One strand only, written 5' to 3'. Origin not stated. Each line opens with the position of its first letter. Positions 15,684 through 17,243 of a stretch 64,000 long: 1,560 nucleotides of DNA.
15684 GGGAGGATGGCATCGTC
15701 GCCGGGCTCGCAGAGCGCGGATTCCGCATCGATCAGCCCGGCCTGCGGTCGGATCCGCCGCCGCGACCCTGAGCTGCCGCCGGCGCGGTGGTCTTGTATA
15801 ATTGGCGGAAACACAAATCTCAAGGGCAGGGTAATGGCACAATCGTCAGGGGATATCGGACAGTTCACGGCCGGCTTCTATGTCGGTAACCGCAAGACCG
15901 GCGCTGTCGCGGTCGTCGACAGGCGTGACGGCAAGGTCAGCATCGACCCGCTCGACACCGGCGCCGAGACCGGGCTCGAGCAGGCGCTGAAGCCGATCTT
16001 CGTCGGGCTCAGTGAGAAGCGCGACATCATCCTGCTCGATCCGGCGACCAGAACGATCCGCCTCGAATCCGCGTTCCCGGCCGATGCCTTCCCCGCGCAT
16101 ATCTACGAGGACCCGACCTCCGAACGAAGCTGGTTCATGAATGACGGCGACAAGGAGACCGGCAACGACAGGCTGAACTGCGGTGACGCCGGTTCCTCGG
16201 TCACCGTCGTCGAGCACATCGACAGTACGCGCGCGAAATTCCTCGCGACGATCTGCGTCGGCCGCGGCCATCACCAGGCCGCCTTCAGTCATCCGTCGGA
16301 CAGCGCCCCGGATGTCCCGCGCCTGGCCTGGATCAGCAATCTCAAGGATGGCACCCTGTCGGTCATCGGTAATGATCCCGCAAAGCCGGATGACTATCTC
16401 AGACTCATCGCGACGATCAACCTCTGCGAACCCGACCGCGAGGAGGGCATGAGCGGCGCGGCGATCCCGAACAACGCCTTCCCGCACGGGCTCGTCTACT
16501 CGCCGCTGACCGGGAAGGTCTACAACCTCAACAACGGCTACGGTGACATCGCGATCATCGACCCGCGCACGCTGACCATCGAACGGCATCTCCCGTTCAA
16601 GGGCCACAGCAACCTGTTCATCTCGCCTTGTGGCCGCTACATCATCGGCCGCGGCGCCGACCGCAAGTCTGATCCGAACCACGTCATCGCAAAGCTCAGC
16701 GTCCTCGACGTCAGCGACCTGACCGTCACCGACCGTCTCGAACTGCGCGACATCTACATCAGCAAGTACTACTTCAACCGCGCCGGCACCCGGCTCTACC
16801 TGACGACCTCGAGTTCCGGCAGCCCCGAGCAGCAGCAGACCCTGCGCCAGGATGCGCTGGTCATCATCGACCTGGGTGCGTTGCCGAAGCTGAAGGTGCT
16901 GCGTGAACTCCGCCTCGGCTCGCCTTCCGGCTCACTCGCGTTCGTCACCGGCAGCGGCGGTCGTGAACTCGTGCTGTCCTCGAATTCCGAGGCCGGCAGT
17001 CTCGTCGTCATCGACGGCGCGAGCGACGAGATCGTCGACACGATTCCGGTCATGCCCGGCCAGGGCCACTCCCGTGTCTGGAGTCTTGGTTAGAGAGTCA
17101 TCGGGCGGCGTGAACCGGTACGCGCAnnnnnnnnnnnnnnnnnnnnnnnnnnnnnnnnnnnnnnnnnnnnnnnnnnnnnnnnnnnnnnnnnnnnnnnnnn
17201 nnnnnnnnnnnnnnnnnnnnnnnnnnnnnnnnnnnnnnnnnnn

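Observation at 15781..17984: Cytoplasmic beta-propeller protein paired with a PAPS-type sulfotransferase next to tRNA-Ala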

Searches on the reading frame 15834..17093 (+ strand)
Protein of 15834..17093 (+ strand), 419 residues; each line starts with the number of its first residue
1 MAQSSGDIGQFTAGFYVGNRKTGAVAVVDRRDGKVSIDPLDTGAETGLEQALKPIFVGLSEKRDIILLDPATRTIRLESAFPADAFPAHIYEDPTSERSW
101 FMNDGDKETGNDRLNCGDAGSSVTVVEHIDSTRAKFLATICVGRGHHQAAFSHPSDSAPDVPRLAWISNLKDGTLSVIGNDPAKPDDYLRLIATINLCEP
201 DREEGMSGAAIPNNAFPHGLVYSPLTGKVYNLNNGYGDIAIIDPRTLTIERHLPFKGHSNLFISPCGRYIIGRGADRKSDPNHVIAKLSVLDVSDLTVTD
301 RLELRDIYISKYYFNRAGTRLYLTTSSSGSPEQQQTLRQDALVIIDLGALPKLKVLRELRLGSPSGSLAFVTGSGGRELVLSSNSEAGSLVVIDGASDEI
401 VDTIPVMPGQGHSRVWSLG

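Call 4: search_protein_families(library=pfam, proteins=[window:15834-17093:+], max_evalue=0.1)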
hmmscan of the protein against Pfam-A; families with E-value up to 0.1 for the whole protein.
window:15834-17093:+ (419 aa): 1 family
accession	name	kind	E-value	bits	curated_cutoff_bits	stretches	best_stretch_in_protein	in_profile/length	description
PF02239.22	Cytochrom_D1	-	0.024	13.6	25.5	0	342-415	59-129/368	Cytochrome D1 heme domain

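Call 5: search_protein_families(library=ncbifam, proteins=[window:15834-17093:+], max_evalue=0.1)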
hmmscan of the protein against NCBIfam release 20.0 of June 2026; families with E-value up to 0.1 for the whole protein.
window:15834-17093:+ (419 aa): 1 family
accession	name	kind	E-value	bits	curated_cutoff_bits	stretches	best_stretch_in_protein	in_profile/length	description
TIGR02276.1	beta_rpt_yvtn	repeat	2.7e-06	27.3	27.85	0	380-406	6-32/42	beta-propeller repeat protein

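Call 7: search_solved_structures(query=window:15834-17093:+, max_evalue=10, show_alignments=2)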
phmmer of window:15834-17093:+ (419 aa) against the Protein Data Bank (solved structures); distinct sequences matched with E-value up to 10: 3.
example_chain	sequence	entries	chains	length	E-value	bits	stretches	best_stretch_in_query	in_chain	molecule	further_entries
1l0q_A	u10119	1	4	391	0.0026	20.2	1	206-352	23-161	Surface layer protein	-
6rtd_A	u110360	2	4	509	0.022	17.2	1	348-413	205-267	Cytochrome c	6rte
6w1s_H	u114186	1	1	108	2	10.7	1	106-164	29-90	Mediator of RNA polymerase II transcription subunit 11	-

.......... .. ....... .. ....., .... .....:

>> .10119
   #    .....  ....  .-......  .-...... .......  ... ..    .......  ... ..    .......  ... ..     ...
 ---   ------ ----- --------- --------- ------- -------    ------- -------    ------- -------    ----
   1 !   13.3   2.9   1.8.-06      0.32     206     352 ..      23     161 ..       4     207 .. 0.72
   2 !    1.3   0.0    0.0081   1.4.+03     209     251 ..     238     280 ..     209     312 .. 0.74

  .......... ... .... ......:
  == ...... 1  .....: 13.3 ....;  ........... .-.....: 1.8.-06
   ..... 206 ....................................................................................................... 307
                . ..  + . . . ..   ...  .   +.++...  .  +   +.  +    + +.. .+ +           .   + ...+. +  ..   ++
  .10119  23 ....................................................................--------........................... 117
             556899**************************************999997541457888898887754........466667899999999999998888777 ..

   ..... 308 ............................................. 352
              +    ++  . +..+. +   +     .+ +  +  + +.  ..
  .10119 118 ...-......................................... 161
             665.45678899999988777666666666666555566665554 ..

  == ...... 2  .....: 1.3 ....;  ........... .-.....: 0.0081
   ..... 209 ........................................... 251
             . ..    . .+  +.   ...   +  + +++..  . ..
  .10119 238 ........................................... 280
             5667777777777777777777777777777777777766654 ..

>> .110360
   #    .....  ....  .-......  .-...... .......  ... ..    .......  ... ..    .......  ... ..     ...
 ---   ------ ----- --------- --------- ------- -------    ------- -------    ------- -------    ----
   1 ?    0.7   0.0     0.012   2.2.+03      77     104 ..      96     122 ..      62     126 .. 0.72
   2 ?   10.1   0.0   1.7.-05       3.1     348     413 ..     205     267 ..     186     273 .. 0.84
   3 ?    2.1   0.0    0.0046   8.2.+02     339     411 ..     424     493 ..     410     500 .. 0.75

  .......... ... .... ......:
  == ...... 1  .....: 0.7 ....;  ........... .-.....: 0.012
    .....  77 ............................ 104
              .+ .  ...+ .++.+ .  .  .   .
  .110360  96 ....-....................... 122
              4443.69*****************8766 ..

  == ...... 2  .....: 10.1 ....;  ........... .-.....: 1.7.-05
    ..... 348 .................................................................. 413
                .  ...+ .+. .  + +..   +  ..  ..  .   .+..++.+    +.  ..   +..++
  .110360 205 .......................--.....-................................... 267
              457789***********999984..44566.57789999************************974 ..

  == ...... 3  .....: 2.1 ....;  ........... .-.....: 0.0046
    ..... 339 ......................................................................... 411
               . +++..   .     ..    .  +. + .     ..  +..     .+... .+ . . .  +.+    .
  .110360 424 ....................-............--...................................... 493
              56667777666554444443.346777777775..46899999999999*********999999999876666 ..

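Call 9: find_homologous_proteins(query=window:15834-17093:+, max_evalue=0.001)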
Query window:15834-17093:+ (419 aa): 514 proteins with E <= 0.001 among 8000 candidates; the best 120 are listed.
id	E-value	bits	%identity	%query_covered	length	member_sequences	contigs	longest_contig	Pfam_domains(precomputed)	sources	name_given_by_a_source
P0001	1.1e-279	945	100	100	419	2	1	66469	-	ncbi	-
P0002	2.5e-241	819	86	100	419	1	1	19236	-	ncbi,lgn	-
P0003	1.9e-229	780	82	100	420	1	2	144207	-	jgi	jgi:DNA-binding beta-propeller fold protein YncE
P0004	2.0e-226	770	81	100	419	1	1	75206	-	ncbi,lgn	-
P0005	1.1e-225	768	79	100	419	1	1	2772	-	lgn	-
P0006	2.9e-225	766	80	100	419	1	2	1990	-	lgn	-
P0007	3.8e-225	766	79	100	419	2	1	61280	-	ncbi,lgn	-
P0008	8.7e-225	765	79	100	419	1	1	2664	-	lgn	-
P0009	2.3e-215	734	77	100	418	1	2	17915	-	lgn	-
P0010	4.3e-214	729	77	100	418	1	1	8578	-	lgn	-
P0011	5.7e-190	650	67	100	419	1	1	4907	-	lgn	-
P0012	1.0e-189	649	68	100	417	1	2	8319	-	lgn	-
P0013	8.0e-188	643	67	98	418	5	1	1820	-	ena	-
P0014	5.5e-187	640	68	100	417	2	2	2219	-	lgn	-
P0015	2.0e-186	638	69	97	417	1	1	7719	-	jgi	jgi:DNA-binding beta-propeller fold protein YncE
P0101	1.3e-166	573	63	97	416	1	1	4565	PF02239.23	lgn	-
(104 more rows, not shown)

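Call 11: find_related_loci(query=A1, collection=genome_contigs, flank=8000)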
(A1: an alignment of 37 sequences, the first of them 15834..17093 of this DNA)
Query A1 (419 aa) in genome_contigs; peptide patterns used: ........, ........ (x = any residue, [..] = any of these).
170 stretches matched a pattern; 104 encode a relative of the query (tblastn E <= 1e-3); the best 80 are kept; 80 distinct loci.
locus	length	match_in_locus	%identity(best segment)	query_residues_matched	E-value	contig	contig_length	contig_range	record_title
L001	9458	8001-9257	86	1-419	0e+0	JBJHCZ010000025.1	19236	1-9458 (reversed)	MAG: Chromatiales bacterium isolate SF2967_J5348.maxbin.010 NODE_2726_length_19236_cov_8.758281, whole genome shotgun se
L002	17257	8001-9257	81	1-419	0e+0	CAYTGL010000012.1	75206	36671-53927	MAG TPA_asm: uncultured Chromatiales bacterium isolate SRP344714_co2_391 genome assembly, contig: NODE_741_length_75206_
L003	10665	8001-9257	79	1-419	0e+0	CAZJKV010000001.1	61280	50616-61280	MAG TPA_asm: uncultured Chromatiales bacterium isolate SRP217488_co1_178 genome assembly, contig: NODE_140_length_61280_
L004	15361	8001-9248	66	1-416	0e+0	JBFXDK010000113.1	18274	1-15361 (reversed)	MAG: Acetobacteraceae bacterium isolate CA_2019_TPBS_91 NODE_13578_length_18274_cov_16.061718_TPBS, whole genome shotgun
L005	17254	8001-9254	67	1-418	0e+0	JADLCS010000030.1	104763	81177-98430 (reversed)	MAG: Gammaproteobacteria bacterium isolate SJ243 c_000000400029, whole genome shotgun sequence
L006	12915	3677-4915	65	7-418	0e+0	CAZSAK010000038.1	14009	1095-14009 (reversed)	MAG TPA_asm: uncultured Chromatiaceae bacterium isolate SRP214966_co2_131 genome assembly, contig: NODE_7028_length_1400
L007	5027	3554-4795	65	1-419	0e+0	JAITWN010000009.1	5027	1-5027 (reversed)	MAG: Chromatiales bacterium isolate Xx448_bin22 k119_1299570, whole genome shotgun sequence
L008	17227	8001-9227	64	11-419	0e+0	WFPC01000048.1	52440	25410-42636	MAG: Gammaproteobacteria bacterium isolate S012_40 k151_377137, whole genome shotgun sequence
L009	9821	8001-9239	63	6-418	3e-180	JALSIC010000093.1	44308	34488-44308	MAG: Gammaproteobacteria bacterium isolate 354-166_metabat2_scaf2bin.012 354-166_scaffold_692_c1, whole genome shotgun s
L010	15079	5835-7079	62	4-418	9e-179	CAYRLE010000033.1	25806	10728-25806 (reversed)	MAG TPA_asm: uncultured Gammaproteobacteria bacterium isolate SRP216583_co2_126 genome assembly, contig: NODE_1203_lengt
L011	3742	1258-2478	63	11-418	0e+0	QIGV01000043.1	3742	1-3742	MAG: Gammaproteobacteria bacterium isolate SZUA-140 Ga0063293_10049576, whole genome shotgun sequence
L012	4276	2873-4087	64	11-416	0e+0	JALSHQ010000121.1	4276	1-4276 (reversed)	MAG: Gammaproteobacteria bacterium isolate 354-166_metabat1_scaf2bin.105 354-166_scaffold_18667_c1, whole genome shotgun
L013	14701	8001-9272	65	1-418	1e-174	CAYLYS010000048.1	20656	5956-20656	MAG TPA_asm: uncultured Chromatiales bacterium isolate SRP344714_co1_271 genome assembly, contig: NODE_4860_length_20656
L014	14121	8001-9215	63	11-416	9e-175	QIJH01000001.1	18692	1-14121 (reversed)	MAG: Chromatiaceae bacterium isolate SZUA-76 Ga0063293_10002227, whole genome shotgun sequence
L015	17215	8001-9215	63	11-416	2e-174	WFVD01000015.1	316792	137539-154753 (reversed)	MAG: Gammaproteobacteria bacterium isolate S140_27 k151_33864, whole genome shotgun sequence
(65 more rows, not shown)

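Call 27: predict_structure(alignment_id=A1)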
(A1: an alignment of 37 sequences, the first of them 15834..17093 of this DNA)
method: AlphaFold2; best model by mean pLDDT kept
length: 419 residues; sequences in the alignment: 37
mean_pLDDT: 91.4   pTM: 0.90
mean pLDDT of the five models: 91.4, 90.8, 89.6, 89.0, 88.5
residues with pLDDT >= 90: 330; 70-90: 71; 50-70: 9; < 50: 9
segments of 3 or more residues with pLDDT < 50: 1-5, 105-108
pLDDT, mean of each block of 10 residues (from residue 1): 55 92 93 92 92 91 93 94 88 92 60 84 93 95 89 97 96 96 97 94 81 92 98 91 98 94 96 93 96 97 96 93 94 95 97 98 94 82 95 95 95 88
secondary structure, 60 per line:
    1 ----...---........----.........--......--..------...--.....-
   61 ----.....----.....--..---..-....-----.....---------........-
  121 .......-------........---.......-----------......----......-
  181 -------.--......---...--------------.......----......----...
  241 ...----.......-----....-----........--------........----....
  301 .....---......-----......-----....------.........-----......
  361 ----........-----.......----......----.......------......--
elements in order: E11-18 E23-31 E34-39 E55-59 E65-69 E74-78 E89-92 E98-102 H112-119 E121-127 E135-142 E146-152 E164-169 E174-179 E191-196 E217-223 E228-233 E238-243 E248-254 E260-263 E269-276 E285-292 E297-305 E309-314 E320-325 H331-334 E341-346 E355-360 E365-372 E378-384 E389-394 E399-405 E412-417

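Call 29: fold_search(model_id=the predicted structure, library=pdb)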
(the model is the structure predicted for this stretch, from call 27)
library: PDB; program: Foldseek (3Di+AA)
matches with E <= 10: 1715; with E <= 0.001: 1132
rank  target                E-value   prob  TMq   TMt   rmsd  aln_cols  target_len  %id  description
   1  1l0q_A                7.9e-13  1.00  0.50  0.53   7.7       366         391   18  Tandem YVTN beta-propeller and PKD domains from an archaeal surface layer protein (released 2002-11-06)
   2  6rtd_B                1.0e-11  1.00  0.46  0.42  11.0       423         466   15  Dihydro-heme d1 dehydrogenase NirN in complex with DHE (released 2019-06-19)
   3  6rtd_A                5.7e-11  1.00  0.45  0.41  11.0       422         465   14  Dihydro-heme d1 dehydrogenase NirN in complex with DHE (released 2019-06-19)
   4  8bmz_B                8.9e-11  1.00  0.50  0.60   8.0       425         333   12  Bacteroides thetaiotaomicron surface lipoprotein BT1954 bound to adenosylcobalamin (released 2023-08-16)
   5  6rte_A                1.3e-10  1.00  0.46  0.42  10.6       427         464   15  Dihydro-heme d1 dehydrogenase NirN in complex with DHE (released 2019-06-19)
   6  3dsm                  1.9e-10  1.00  0.50  0.62   6.7       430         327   11  Crystal structure of the surface layer protein BACUNI_02894 from Bacteroides uniformis, Northeast Structural Genomics Co (released 2008-09-09)
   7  8iyj_e                2.3e-10  1.00  0.33  0.25  16.6       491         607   10  Cryo-EM structure of the 48-nm repeat doublet microtubule from mouse sperm (released 2023-07-05)
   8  8bai_A                2.5e-10  1.00  0.49  0.62   6.8       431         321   12  The surface-exposed lipo-protein of BtuG2 in complex with cyanocobalamin. (released 2023-10-25)
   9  9n6z_LO               2.5e-10  1.00  0.43  0.25  10.9       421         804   13  SSU processome maturation and disassembly, State D (released 2025-11-05)
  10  6zqd_UA               3.1e-10  1.00  0.43  0.25  10.0       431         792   12  Cryo-EM structure of the 90S pre-ribosome from Saccharomyces cerevisiae, state Post-A1 (released 2020-09-23)
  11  7seu_D                3.2e-10  1.00  0.46  0.58   6.1       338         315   14  Crystal structure of E coli contaminant protein YncE co-purified with a plant protein (released 2022-04-20)
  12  9g33_UU               3.4e-10  1.00  0.34  0.19  17.8       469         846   13  Stalled 90S - Utp23-Krr1-deltaC3 (released 2025-06-18)
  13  6zqa_UU               3.4e-10  1.00  0.33  0.18  18.3       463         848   14  Cryo-EM structure of the 90S pre-ribosome from Saccharomyces cerevisiae, state A (Poly-Ala) (released 2020-09-23)
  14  8i7o_P1               3.4e-10  1.00  0.32  0.24  17.5       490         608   12  In situ structure of axonemal doublet microtubules in mouse sperm with 16-nm repeat (released 2023-10-11)
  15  8bai_B                4.0e-10  1.00  0.49  0.61   6.8       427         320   12  The surface-exposed lipo-protein of BtuG2 in complex with cyanocobalamin. (released 2023-10-25)
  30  5f75_B                8.8e-10  1.00  0.49  0.45  11.6       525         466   12  Thiocyanate dehydrogenase from Thioalkalivibrio paradoxus (released 2016-12-14)
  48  5f75_C                1.7e-09  1.00  0.44  0.39  12.1       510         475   14  Thiocyanate dehydrogenase from Thioalkalivibrio paradoxus (released 2016-12-14)
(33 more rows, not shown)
